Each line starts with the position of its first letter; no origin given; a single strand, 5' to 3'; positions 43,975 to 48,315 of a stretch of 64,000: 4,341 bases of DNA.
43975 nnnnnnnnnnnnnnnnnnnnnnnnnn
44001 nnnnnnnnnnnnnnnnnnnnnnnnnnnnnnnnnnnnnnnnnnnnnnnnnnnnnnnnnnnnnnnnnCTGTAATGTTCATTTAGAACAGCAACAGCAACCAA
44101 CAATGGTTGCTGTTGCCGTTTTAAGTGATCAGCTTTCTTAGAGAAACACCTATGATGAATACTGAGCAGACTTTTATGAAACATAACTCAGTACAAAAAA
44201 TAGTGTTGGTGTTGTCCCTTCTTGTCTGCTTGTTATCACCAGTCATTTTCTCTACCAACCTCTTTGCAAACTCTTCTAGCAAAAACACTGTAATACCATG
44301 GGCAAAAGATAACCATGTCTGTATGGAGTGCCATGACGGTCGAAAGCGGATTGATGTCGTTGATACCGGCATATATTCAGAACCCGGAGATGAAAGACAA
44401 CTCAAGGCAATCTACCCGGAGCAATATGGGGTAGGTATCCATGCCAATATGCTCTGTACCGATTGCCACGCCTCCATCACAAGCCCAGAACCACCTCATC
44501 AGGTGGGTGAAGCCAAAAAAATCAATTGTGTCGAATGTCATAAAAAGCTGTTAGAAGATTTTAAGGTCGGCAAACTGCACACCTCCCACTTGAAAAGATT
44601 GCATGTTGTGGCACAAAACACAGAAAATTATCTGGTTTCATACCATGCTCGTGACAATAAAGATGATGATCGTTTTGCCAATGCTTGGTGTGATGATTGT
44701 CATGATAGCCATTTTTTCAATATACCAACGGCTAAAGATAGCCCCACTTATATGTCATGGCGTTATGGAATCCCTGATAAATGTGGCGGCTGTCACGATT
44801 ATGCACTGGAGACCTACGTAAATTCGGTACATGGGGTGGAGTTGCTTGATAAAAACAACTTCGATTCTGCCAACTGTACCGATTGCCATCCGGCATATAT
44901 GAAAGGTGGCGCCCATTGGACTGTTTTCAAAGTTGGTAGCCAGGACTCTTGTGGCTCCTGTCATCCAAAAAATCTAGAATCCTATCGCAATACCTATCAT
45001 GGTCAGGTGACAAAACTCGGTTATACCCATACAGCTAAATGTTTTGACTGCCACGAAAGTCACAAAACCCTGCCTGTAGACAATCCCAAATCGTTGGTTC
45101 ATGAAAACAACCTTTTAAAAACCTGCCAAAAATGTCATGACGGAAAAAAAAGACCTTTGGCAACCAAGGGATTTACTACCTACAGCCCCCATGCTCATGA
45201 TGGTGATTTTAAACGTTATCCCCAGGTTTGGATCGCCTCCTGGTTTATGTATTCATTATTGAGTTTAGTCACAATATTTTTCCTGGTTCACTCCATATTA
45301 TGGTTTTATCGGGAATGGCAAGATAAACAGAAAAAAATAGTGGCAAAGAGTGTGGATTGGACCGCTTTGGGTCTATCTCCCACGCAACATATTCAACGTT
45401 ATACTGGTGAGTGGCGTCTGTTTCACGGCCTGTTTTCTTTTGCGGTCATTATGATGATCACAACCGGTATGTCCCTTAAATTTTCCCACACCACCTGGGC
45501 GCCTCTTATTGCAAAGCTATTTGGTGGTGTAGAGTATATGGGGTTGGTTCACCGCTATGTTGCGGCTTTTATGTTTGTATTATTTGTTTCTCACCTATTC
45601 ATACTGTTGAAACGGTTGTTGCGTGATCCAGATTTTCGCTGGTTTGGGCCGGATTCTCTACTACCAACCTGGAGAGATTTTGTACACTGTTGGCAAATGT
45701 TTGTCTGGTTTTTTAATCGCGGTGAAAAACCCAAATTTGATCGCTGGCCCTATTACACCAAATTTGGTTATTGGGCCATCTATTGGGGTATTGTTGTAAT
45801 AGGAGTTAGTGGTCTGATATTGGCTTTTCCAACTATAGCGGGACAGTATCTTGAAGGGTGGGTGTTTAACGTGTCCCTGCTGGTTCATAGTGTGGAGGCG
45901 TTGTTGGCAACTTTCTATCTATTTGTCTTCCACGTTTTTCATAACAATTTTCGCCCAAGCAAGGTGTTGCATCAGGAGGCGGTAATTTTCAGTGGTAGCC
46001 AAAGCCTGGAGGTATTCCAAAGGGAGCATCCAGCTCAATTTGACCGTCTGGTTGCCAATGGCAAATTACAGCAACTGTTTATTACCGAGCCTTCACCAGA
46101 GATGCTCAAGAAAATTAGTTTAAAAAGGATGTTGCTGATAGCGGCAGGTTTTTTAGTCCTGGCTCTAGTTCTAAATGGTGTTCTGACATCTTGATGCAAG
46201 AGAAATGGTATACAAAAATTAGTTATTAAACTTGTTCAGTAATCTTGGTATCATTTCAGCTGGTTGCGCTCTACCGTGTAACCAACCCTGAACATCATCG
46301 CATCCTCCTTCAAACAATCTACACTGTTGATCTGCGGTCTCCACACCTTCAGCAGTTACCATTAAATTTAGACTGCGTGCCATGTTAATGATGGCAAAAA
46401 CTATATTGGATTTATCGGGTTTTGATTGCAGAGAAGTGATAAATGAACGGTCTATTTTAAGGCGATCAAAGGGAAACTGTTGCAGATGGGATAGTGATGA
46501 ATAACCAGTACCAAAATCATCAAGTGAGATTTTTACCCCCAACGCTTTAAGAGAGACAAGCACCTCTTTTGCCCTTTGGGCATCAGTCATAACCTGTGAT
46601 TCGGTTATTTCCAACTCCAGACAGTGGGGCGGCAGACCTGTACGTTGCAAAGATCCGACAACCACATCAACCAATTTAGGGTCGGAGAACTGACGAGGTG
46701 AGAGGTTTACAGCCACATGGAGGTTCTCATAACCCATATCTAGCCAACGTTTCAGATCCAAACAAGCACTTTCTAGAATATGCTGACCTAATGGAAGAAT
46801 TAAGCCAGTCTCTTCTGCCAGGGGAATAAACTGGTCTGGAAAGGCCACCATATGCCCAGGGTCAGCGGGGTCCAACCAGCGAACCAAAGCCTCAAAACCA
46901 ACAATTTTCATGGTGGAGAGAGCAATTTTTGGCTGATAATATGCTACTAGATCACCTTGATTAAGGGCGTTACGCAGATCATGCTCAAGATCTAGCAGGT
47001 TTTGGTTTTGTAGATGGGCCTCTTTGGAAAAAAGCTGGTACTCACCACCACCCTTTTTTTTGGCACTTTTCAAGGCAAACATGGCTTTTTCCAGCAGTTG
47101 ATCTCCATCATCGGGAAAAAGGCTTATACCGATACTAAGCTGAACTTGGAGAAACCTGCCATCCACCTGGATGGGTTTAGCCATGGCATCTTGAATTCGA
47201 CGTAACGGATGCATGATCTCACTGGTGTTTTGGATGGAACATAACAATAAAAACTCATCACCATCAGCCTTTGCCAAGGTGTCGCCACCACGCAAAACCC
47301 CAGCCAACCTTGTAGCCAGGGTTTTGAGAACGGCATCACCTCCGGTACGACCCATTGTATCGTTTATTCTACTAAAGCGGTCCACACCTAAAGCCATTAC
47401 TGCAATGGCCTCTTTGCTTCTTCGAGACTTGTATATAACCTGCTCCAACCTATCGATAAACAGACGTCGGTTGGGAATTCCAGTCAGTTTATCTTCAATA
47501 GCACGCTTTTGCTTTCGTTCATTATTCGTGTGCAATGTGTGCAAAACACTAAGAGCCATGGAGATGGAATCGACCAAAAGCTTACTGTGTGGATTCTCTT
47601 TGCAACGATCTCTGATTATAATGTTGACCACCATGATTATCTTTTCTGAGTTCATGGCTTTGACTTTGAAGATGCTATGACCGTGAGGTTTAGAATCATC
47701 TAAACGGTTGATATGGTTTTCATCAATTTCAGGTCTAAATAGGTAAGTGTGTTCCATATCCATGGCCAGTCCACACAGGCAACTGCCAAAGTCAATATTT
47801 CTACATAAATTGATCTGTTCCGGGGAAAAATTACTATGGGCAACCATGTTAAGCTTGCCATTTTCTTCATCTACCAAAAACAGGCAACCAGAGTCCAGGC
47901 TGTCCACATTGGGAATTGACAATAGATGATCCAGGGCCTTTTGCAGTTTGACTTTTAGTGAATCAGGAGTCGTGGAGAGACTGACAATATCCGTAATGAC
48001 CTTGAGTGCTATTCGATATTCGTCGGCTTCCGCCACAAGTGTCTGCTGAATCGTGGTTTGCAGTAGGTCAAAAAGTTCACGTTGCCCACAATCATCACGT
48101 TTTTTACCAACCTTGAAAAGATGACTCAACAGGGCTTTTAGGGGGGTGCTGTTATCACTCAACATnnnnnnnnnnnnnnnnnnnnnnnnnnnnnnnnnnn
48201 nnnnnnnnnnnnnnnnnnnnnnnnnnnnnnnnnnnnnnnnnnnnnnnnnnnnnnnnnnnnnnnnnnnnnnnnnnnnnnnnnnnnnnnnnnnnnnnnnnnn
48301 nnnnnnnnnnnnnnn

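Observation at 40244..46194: Complete four-gene extracellular electron transfer module: monoheme c, decaheme MtrA/MtoA-like, MtrB/MtoB-like barrel and a CbcL-like inner-membrane partner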

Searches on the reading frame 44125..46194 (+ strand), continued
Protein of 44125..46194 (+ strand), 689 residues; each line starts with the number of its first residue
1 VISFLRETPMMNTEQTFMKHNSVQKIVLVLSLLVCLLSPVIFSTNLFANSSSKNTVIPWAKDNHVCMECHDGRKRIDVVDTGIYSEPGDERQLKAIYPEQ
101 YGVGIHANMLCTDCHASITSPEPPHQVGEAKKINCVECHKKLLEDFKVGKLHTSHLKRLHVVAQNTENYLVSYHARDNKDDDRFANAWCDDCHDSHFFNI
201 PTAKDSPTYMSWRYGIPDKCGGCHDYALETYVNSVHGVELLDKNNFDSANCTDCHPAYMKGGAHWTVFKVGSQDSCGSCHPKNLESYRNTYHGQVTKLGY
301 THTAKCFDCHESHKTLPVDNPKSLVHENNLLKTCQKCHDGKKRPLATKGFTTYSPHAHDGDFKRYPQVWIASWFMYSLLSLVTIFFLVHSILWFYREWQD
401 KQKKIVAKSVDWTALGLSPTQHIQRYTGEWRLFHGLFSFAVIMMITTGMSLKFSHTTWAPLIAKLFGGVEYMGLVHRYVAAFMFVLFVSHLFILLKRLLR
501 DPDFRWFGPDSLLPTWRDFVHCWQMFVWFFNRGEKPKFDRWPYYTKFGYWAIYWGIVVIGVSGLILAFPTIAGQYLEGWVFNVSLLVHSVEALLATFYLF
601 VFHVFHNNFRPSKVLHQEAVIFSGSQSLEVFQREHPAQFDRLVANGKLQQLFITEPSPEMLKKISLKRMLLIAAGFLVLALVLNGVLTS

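Call 63: predict_structure(alignment_id=A3)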
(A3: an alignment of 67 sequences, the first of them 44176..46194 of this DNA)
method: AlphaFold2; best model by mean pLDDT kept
length: 672 residues; sequences in the alignment: 67
mean_pLDDT: 86.3   pTM: 0.78
mean pLDDT of the five models: 86.3, 85.0, 84.9, 81.1, 78.3
residues with pLDDT >= 90: 318; 70-90: 298; 50-70: 30; < 50: 26
segments of 3 or more residues with pLDDT < 50: 1-3, 19-41
pLDDT, mean of each block of 10 residues (from residue 1): 61 62 38 38 76 92 86 92 86 85 82 82 87 76 84 86 87 83 86 90 86 93 93 84 70 85 90 92 89 89 94 93 89 91 93 96 91 92 86 80 90 90 94 95 97 95 93 89 90 88 92 91 78 88 94 95 94 91 82 80 87 90 92 93 91 90 93 88
secondary structure, 60 per line:
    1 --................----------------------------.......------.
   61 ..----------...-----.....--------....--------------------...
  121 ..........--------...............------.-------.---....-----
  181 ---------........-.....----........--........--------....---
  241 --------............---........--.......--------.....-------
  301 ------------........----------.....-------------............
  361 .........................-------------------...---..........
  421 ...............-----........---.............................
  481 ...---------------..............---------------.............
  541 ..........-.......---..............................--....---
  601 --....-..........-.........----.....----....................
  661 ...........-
elements in order: H3-18 H47-53 E60-62 E73-75 H81-85 H94-97 H118-130 H139-153 H172-175 H190-197 H199-203 H208-215 H218-225 H234-237 H249-260 H264-271 H274-280 H289-293 H313-320 H331-335 H349-385 E405-407 H411-435 H441-448 H452-483 H499-512 H528-550 H552-558 H562-591 H594-597 H603-606 E608-610 H611-617 H619-627 H641-671

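Call 65: fold_search(model_id=the predicted structure, library=pdb)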
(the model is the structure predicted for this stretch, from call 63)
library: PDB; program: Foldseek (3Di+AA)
matches with E <= 10: 50; with E <= 0.001: 0
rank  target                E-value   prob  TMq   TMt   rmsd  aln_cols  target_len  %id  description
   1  1kqf_C                3.8e-03  1.00  0.28  0.81   3.6       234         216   17  FORMATE DEHYDROGENASE N FROM E. COLI (released 2002-03-15)
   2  6t5e                  1.2e-01  0.96  0.19  0.28  16.3       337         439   13  Hydroxylamine Oxidoreductase from Brocadia fulgida (released 2020-11-18)
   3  7tgh_3C               8.8e-01  0.20  0.13  0.18  17.2       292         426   10  Cryo-EM structure of respiratory super-complex CI+III2 from Tetrahymena thermophila (released 2022-04-06)
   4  8gym_Qc               1.2e+00  0.30  0.15  0.21  16.1       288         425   12  Cryo-EM structure of Tetrahymena thermophila respiratory mega-complex MC IV2+(I+III2+II)2 (released 2023-06-14)
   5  8b6h_DC               2.0e+00  0.13  0.14  0.16  16.7       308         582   12  Cryo-EM structure of cytochrome c oxidase dimer (complex IV) from respiratory supercomplex of Tetrahymena thermophila (released 2023-03-29)
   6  10le_B                2.0e+00  0.05  0.10  0.14  19.5       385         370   12  X-ray structure of the Bacteroides fragilis Nramp/MntH divalent transition metal transporter WT in an inward-open, man (released 2026-03-04)
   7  4tq5                  2.1e+00  0.08  0.10  0.18  20.7       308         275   12  Structure of a UbiA homolog from Archaeoglobus fulgidus (released 2014-07-16)
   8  8zo8_C3               2.4e+00  0.25  0.17  0.33   8.8       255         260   13  Respirasome open state 3 in presence of metformin (SC-MetO3) (released 2025-11-19)
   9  10le_A                2.5e+00  0.05  0.10  0.15  19.6       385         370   14  X-ray structure of the Bacteroides fragilis Nramp/MntH divalent transition metal transporter WT in an inward-open, man (released 2026-03-04)
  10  8ex4                  2.6e+00  0.09  0.10  0.14  19.8       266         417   12  Human S1P transporter Spns2 in an inward-facing open conformation (state 1) (released 2023-05-31)
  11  9wji                  3.2e+00  0.09  0.09  0.14  19.8       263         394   15  Alkylsulfone-bound human VAChT (released 2025-11-05)
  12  8uc0                  3.2e+00  0.04  0.09  0.12  19.8       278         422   12  Endogenous ligand bound FLVCR1 (released 2024-03-27)
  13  6g94_A                3.3e+00  0.57  0.17  0.56   6.5       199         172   10  Structure of E. coli hydrogenase-1 C19G variant in complex with cytochrome b (released 2018-06-13)
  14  4gd3_A                3.3e+00  0.51  0.16  0.52   7.1       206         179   11  Structure of E. coli hydrogenase-1 in complex with cytochrome b (released 2013-01-02)
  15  6i1z_B                3.5e+00  0.04  0.08  0.15  18.9       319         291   12  Outward facing structure of apo CST (released 2019-06-05)
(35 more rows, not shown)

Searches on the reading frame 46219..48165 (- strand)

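Call 27: search_protein_families(library=pfam, proteins=[window:46219-48165:-], max_evalue=0.001)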
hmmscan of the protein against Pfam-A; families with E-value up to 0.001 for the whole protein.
window:46219-48165:- (648 aa): 2 families
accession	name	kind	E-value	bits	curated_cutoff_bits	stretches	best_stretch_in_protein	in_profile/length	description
PF00563.25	EAL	-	7.6e-67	225.5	31.3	1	396-632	3-235/236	EAL domain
PF00990.26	GGDEF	-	7.8e-35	120.5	23.8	1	223-373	2-159/161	Diguanylate cyclase, GGDEF domain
